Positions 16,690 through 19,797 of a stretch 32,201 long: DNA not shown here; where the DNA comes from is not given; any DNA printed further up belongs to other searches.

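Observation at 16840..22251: Five-gene, translationally coupled operon of orphan Cys-rich membrane-anchored proteins: candidate undescribed envelope or host-contact apparatus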

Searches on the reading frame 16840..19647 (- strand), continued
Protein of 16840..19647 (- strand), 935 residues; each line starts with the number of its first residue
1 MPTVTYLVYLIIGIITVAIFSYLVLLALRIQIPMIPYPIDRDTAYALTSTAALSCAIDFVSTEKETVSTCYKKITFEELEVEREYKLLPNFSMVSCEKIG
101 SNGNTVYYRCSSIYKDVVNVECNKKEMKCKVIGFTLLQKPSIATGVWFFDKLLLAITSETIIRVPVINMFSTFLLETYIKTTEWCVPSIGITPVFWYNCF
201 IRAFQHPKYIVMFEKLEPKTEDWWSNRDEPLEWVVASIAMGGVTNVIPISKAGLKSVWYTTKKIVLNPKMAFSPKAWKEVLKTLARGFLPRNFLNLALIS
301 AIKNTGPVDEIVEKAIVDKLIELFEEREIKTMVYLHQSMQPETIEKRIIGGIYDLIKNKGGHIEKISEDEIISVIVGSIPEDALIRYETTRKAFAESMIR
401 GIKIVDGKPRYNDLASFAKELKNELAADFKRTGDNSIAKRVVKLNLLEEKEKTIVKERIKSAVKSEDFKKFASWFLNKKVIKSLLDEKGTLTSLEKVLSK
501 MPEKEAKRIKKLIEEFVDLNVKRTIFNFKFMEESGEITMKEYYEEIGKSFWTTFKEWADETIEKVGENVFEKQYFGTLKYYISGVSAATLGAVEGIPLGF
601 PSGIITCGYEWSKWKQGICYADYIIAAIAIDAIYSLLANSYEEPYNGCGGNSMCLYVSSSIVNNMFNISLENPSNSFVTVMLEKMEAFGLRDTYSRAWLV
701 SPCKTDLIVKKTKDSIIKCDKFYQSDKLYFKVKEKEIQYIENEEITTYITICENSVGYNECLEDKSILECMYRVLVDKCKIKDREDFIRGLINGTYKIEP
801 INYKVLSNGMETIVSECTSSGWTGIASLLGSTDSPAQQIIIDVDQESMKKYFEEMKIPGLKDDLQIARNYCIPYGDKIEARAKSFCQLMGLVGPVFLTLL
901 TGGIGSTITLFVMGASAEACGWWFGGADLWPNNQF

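Call 75: search_protein_families(library=ncbifam, proteins=[L006:5100-7334:+, L006:7388-9337:+, L010:6321-8165:+, L006:4648-5043:-, L006:3898-4590:-, L006:3074-3871:-], max_evalue=0.01)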
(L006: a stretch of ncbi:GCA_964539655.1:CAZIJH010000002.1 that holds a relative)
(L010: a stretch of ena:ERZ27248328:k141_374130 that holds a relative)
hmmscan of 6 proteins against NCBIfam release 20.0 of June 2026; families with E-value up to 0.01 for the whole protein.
L006:5100-7334:+ (744 aa): 14 families
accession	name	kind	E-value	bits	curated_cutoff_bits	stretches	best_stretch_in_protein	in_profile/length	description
TIGR03819.1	heli_sec_ATPase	hypoth_equivalog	7.6e-36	124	373.15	1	293-574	29-297/340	TadA family conjugal transfer-associated ATPase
NF058587.1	archaellum_moto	equivalog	7.4e-33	114.1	550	1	285-658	116-471/527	archaellum flagellar ATPase motor FlaI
TIGR02782.1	TrbB_P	equivalog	2.5e-16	59.8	304.55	1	365-616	56-294/303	P-type conjugative transfer ATPase TrbB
TIGR02788.1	VirB11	equivalog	1.6e-14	53.7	249.95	1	439-576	135-264/308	P-type DNA transfer ATPase VirB11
NF010469.0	PRK13894.1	subfamily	6.3e-13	48.8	508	1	363-589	67-279/320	conjugal transfer ATPase TrbB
NF010407.0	PRK13833.1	subfamily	1.2e-09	38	499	1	379-616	78-301/323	conjugal transfer protein TrbB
NF053672.1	bindosome_BasE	exception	4.4e-09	35.6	1000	1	316-586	138-401/512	bindosome assembly system ATPase subunit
NF010475.0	PRK13900.1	equivalog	8.1e-09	35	389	1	445-573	157-278/333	type IV secretion system ATPase VirB11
NF041000.1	ATPase_ComGA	equivalog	5e-08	32.3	300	1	447-586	127-253/267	competence type IV pilus ATPase ComGA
TIGR01420.1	pilT_fam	subfamily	4.2e-07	29.5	319.1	1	451-576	125-241/343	PilT/PilU family type 4a pilus ATPase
NF010425.0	PRK13851.1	equivalog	3.3e-06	26.2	461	1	444-622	158-328/344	type IV secretion system protein VirB11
TIGR02525.1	plasmid_TraJ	equivalog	0.00045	19.3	368.3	1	452-593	153-288/372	plasmid transfer ATPase TraJ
TIGR02524.1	dot_icm_DotB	equivalog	0.0019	17.4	463.3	1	451-595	137-277/358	Dot/Icm type IV secretion system ATPase DotB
NF007755.0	PRK10436.1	equivalog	0.0026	16.5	617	1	451-581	222-338/465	type II secretion system protein GspE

L006:7388-9337:+ (649 aa): 0 families

L010:6321-8165:+ (614 aa): 0 families

L006:4648-5043:- (131 aa): 1 family
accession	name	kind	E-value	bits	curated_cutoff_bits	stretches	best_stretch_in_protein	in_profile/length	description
NF045487.1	ASRP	equivalog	0.0037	15.9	300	1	15-124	141-254/593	archaea-specific SMC-related protein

L006:3898-4590:- (230 aa): 9 families
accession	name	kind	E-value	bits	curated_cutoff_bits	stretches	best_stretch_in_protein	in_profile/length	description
NF047515.1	SpiroCoCo_C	equivalog_domain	1.2e-07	31.2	125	1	138-204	167-233/313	SpiroCoCo family coiled-coil protein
NF045487.1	ASRP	equivalog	1.6e-05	23.7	300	1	137-215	408-486/593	archaea-specific SMC-related protein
NF041034.1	Rad50_Sulf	equivalog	5.6e-05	21.2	1000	1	141-229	608-696/872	DNA double-strand break repair ATPase Rad50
NF047516.1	LA_3659_fam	equivalog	5.9e-05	22.8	36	1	138-211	83-156/221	LA_3659 family protein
NF047514.1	SpiroCoCo_N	equivalog_domain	5.9e-05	22.8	75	1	138-211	83-156/221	SpiroCoCo family coiled-coil protein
NF003034.1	PRK03918.1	equivalog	0.00047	18.2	700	1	135-215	191-271/878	DNA double-strand break repair ATPase Rad50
NF047363.1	Zn_ribbon_CdsZ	equivalog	0.0013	18.3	275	1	135-228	42-130/251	zinc ribbon domain regulatory protein CdsZ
NF038218.1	IcmG_DotF_IVB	equivalog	0.0046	16.7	200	0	101-198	84-175/266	type IVB secretion system protein IcmG/DotF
TIGR04527.1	mycoplas_twoTM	subfamily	0.0062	16.3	125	1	144-205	75-170/248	MG_279/MG_280 family protein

L006:3074-3871:- (265 aa): 0 families

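Call 76: search_solved_structures(query=L006:5100-7334:+, max_evalue=0.00001)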
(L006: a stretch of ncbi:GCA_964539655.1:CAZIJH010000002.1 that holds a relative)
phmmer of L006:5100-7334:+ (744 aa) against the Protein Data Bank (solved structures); distinct sequences matched with E-value up to 0.00001: 9.
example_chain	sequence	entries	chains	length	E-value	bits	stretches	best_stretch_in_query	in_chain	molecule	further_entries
2oap_1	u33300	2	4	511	2e-26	95.8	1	223-641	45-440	Type II secretion system protein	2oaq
8rkd_E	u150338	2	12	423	1.5e-18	69.8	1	283-612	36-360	Pilus assembly ATPase CpaF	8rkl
8rjf_A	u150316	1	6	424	1.5e-18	69.7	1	283-612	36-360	Pilus assembly ATPase CpaF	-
9e24_A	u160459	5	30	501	2.5e-18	69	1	283-612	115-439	CpaF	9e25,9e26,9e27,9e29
4ii7_A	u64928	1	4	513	3e-13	52.3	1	316-643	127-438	FlaI ATPase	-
4ihq_A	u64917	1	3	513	2e-12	49.5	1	316-643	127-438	FlaI ATPase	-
6bge_A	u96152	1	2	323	5e-06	28.4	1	376-576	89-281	VirB11-like protein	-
1g6o_A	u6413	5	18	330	5.3e-06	28.3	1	376-576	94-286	CAG-ALPHA | virB11 homolog | Cag-alfa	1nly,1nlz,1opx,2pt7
3jvu_A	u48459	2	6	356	7.1e-06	27.9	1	450-577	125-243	Twitching mobility protein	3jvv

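Call 77: search_protein_families(library=pfam, proteins=[L006:7388-9337:+, L008:7411-9357:+, L013:7386-9332:+, L010:6321-8165:+, L009:16853-18823:-, L009:14716-16635:-, L011:6491-8359:-, L013:19401-21350:-], max_evalue=1)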
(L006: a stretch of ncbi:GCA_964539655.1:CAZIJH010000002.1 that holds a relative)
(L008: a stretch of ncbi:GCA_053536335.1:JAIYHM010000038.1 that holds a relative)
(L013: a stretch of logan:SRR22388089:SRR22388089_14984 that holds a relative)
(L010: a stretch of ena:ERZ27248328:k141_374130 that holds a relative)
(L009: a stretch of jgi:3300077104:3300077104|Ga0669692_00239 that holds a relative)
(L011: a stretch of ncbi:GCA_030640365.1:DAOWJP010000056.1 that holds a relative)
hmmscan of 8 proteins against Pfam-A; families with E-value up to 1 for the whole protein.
L006:7388-9337:+ (649 aa): 5 families
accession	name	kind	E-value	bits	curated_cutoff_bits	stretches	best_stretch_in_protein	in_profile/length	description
PF04906.18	Tweety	-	0.017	14.3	31.8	1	240-317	198-274/431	Tweety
PF02656.20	DUF202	-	0.063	14.2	23.4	1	335-384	16-65/68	Domain of unknown function (DUF202)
PF09548.15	Spore_III_AB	-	0.11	12.9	32.5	1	125-259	36-169/170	Stage III sporulation protein AB (spore_III_AB)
PF14610.12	Psg1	-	0.27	11.4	30.1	0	197-266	108-176/186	Ykl077w/Psg1 (Pma1 Stabilization in Golgi)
PF23248.1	KH_PARP14_2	-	0.88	9.9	27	0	491-520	38-67/72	PARP14, second type I KH domain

L008:7411-9357:+ (648 aa): 2 families
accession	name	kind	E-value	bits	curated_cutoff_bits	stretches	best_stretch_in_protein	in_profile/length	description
PF23248.1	KH_PARP14_2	-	0.034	14.4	27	1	489-519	37-67/72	PARP14, second type I KH domain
PF10745.14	DUF2530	-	0.33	11.7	25.5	1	327-353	41-66/77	Protein of unknown function (DUF2530)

L013:7386-9332:+ (648 aa): 3 families
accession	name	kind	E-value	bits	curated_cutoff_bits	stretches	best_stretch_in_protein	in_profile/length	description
PF00482.28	T2SSF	-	0.0034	17.8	25.2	1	401-532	2-123/125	Type II secretion system (T2SS), protein F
PF14610.12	Psg1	-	0.11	12.7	30.1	0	508-539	143-174/186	Ykl077w/Psg1 (Pma1 Stabilization in Golgi)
PF02656.20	DUF202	-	0.22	12.4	23.4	1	337-383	19-65/68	Domain of unknown function (DUF202)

L010:6321-8165:+ (614 aa): 2 families
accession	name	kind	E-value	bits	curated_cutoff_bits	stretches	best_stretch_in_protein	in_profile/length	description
PF00482.28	T2SSF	-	5.4e-06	26.8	25.2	2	369-483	4-109/125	Type II secretion system (T2SS), protein F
PF09548.15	Spore_III_AB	-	0.0046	17.4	32.5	1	88-235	21-168/170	Stage III sporulation protein AB (spore_III_AB)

L009:16853-18823:- (656 aa): 1 family
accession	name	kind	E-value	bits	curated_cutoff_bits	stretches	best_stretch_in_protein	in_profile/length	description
PF05951.18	Peptidase_M15_2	-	0.08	13.1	27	1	172-228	36-91/153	Bacterial protein of unknown function (DUF882)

L009:14716-16635:- (639 aa): 2 families
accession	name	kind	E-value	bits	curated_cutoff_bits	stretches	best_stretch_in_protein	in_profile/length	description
PF00095.26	WAP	-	0.0079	16.9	20.8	1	104-133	11-38/41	WAP-type (Whey Acidic Protein) 'four-disulfide core'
PF21862.1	CiaD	-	0.15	12.1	27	1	614-635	29-50/54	CiaD-like protein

L011:6491-8359:- (622 aa): 0 families

L013:19401-21350:- (649 aa): 2 families
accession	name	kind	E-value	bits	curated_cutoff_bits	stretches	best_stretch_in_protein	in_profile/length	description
PF15571.11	Imm44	-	0.35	11.6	25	0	402-458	36-94/126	Immunity protein 44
PF12732.12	YtxH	-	0.49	11.3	37.5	0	22-51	27-60/71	YtxH-like protein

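Call 78: predict_structure(alignment_id=A4)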
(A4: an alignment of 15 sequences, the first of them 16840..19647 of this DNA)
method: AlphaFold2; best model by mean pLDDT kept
length: 935 residues; sequences in the alignment: 15
mean_pLDDT: 59.2   pTM: 0.49
mean pLDDT of the five models: 59.2, 58.3, 57.4, 55.7, 55.5
residues with pLDDT >= 90: 53; 70-90: 311; 50-70: 161; < 50: 410
segments of 3 or more residues with pLDDT < 50: 26-37, 80-89, 140-194, 225-305, 384-386, 478-540, 542-544, 546-551, 558-635, 685-691, 820-834, 863-867, 874-885, 887-935
pLDDT, mean of each block of 10 residues (from residue 1): 63 75 52 41 86 93 85 66 46 84 93 89 92 78 37 47 45 45 39 48 63 79 45 30 25 32 38 38 32 31 45 74 84 75 72 78 83 81 53 74 61 84 88 81 68 65 57 49 37 37 40 40 44 47 48 49 33 28 28 25 31 33 37 50 74 80 74 75 50 75 88 62 84 78 68 84 78 83 78 81 76 75 39 62 84 66 51 51 48 42 38 40 40 34
secondary structure, 60 per line:
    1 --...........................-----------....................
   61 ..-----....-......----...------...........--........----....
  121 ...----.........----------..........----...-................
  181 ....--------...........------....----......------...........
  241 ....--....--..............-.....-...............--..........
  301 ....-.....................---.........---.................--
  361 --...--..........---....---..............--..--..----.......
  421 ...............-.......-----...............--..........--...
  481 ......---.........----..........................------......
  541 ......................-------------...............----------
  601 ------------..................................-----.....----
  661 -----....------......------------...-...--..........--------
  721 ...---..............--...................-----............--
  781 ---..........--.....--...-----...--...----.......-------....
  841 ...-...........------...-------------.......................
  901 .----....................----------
elements in order (helices of 4 or more, strands of 3 or more residues): H3-29 H41-62 H68-71 E73-75 E92-102 E105-112 E117-123 E128-136 H147-156 H165-184 H193-203 E210-213 H218-223 H230-244 H247-250 H253-266 H268-272 H274-288 H291-304 H306-326 H330-338 H342-358 H368-377 H381-384 H388-401 H414-435 H437-443 H449-463 H466-475 H478-486 H490-498 H503-528 H535-562 H576-590 H613-646 E652-656 E666-669 E676-681 E694-696 E698-700 E703-712 E721-723 E727-740 E743-757 H758-761 H767-778 H784-793 E796-800 E803-805 E811-813 E816-818 H823-829 E837-843 H845-855 H878-901 H906-925

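Call 82: fold_search(model_id=the predicted structure, library=pdb)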
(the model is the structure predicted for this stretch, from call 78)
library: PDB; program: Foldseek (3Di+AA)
matches with E <= 10: 278; with E <= 0.001: 0
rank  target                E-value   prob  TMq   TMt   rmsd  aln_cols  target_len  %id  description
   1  8t6s_A                9.0e-02  0.08  0.07  0.07  30.2       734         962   10  SpRY-Cas9:gRNA complex targeting TAC PAM DNA with 10 bp R-loop (released 2024-05-01)
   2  8t78_A                2.8e-01  0.03  0.06  0.07  43.4       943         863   12  SpRY-Cas9:gRNA complex bound to non-target DNA with 8 bp R-loop (released 2024-05-01)
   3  7zr1_C                3.1e-01  0.04  0.05  0.06  88.1       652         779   10  Chaetomium thermophilum Mre11-Rad50-Nbs1 complex bound to ATPyS (composite structure) (released 2023-01-11)
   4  6ivl_A                3.2e-01  0.15  0.07  0.18  22.5       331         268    8  Crystal structure of a membrane protein L259A (released 2019-11-06)
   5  7zr1_D                3.4e-01  0.05  0.06  0.06  85.4       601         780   11  Chaetomium thermophilum Mre11-Rad50-Nbs1 complex bound to ATPyS (composite structure) (released 2023-01-11)
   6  9mg8_B                3.6e-01  0.12  0.08  0.15  27.6       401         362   11  Crystal Structure of b-iTHR-110 (released 2025-12-17)
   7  9e9r                  3.6e-01  0.04  0.05  0.02  55.5       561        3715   10  The Structure of ApoB100 from Human Low-Density Lipoprotein (released 2024-12-18)
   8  9qxx_B                4.3e-01  0.04  0.06  0.07  51.4       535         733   10  JetABC DNA loaded state dimer (released 2025-10-01)
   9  6y2s_A                5.2e-01  0.41  0.05  0.13  14.2       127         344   16  Escherichia coli R318A RnlA endoribonuclease (single alanine mutant of RnlA) (released 2021-03-31)
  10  4wd7_E                6.3e-01  0.10  0.07  0.17  22.7       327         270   11  Crystal structure of a bacterial Bestrophin homolog from Klebsiella pneumoniae by Zn-SAD phasing (released 2014-10-01)
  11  6iv1_E                6.6e-01  0.12  0.07  0.18  22.7       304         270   10  Crystal structure of a bacterial Bestrophin homolog from Klebsiella pneumoniae with a mutation I180T (released 2019-11-13)
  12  6iv0_E                6.6e-01  0.10  0.07  0.17  23.2       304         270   10  Crystal structure of a bacterial Bestrophin homolog from Klebsiella pneumoniae with a mutation I180A (released 2019-11-13)
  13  6y2s_B                6.9e-01  0.35  0.05  0.13  12.2       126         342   14  Escherichia coli R318A RnlA endoribonuclease (single alanine mutant of RnlA) (released 2021-03-31)
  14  6y2r_B                7.3e-01  0.30  0.05  0.13  12.5       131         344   14  Escherichia coli R255A RnlA endoribonuclease (single alanine mutant of RnlA) (released 2021-05-12)
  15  6ivo_D                7.6e-01  0.09  0.07  0.16  24.6       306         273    8  Crystal structure of a membrane protein P208A (released 2019-11-06)
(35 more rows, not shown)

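Call 83: fold_search(model_id=the predicted structure, library=viral)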
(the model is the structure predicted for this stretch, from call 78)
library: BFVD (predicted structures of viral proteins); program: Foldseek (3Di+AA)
matches with E <= 10: 377; with E <= 0.001: 0
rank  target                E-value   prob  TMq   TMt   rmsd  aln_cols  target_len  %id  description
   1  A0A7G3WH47            5.1e-02  0.23  0.07  0.13  53.4       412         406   10  Uncharacterized protein [Arthronema virus TR020]
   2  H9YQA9                1.5e-01  0.16  0.08  0.15  25.5       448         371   13  (no name in the UniProt tables at hand)
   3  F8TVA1                1.9e-01  0.08  0.07  0.09  36.4       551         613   12  (no name in the UniProt tables at hand)
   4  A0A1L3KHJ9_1          2.2e-01  0.16  0.08  0.08  22.4       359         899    9  (no name in the UniProt tables at hand)
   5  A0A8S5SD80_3          2.5e-01  0.05  0.07  0.05  36.6       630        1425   12  Minor tail protein [Siphoviridae sp. ctnpt50]
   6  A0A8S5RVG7            3.4e-01  0.04  0.05  0.06  41.7       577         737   12  STRUCTURAL MAINTENANCE OF CHROMOSOMES PROTEIN [Siphoviridae sp. ctHip2]
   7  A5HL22                3.6e-01  0.07  0.06  0.11  45.8       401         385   12  PfWMP3_28 [Phormidium phage Pf-WMP3]
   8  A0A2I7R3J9            3.8e-01  0.07  0.08  0.09  35.7       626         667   11  (no name in the UniProt tables at hand)
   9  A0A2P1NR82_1          4.2e-01  0.04  0.06  0.06  32.9       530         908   12  (no name in the UniProt tables at hand)
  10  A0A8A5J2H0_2          5.3e-01  0.04  0.07  0.07  30.7       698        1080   11  (no name in the UniProt tables at hand)
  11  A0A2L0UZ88            5.3e-01  0.03  0.06  0.07  36.6       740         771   10  Uncharacterized protein [Agrobacterium phage Atu_ph07]
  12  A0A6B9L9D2            5.5e-01  0.47  0.05  0.29   7.7        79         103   14  Uncharacterized protein [Flavobacterium phage vB_FspM_lotta8-1]
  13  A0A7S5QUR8            5.5e-01  0.21  0.05  0.24  17.2       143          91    9  (no name in the UniProt tables at hand)
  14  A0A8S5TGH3            5.5e-01  0.03  0.06  0.06  51.9       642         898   10  STRUCTURAL MAINTENANCE OF CHROMOSOMES PROTEIN [Myoviridae sp. ctIty1]
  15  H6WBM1                5.8e-01  0.08  0.07  0.10  29.0       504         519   12  Phage tail-related protein [Rhodobacter phage RcapNL]
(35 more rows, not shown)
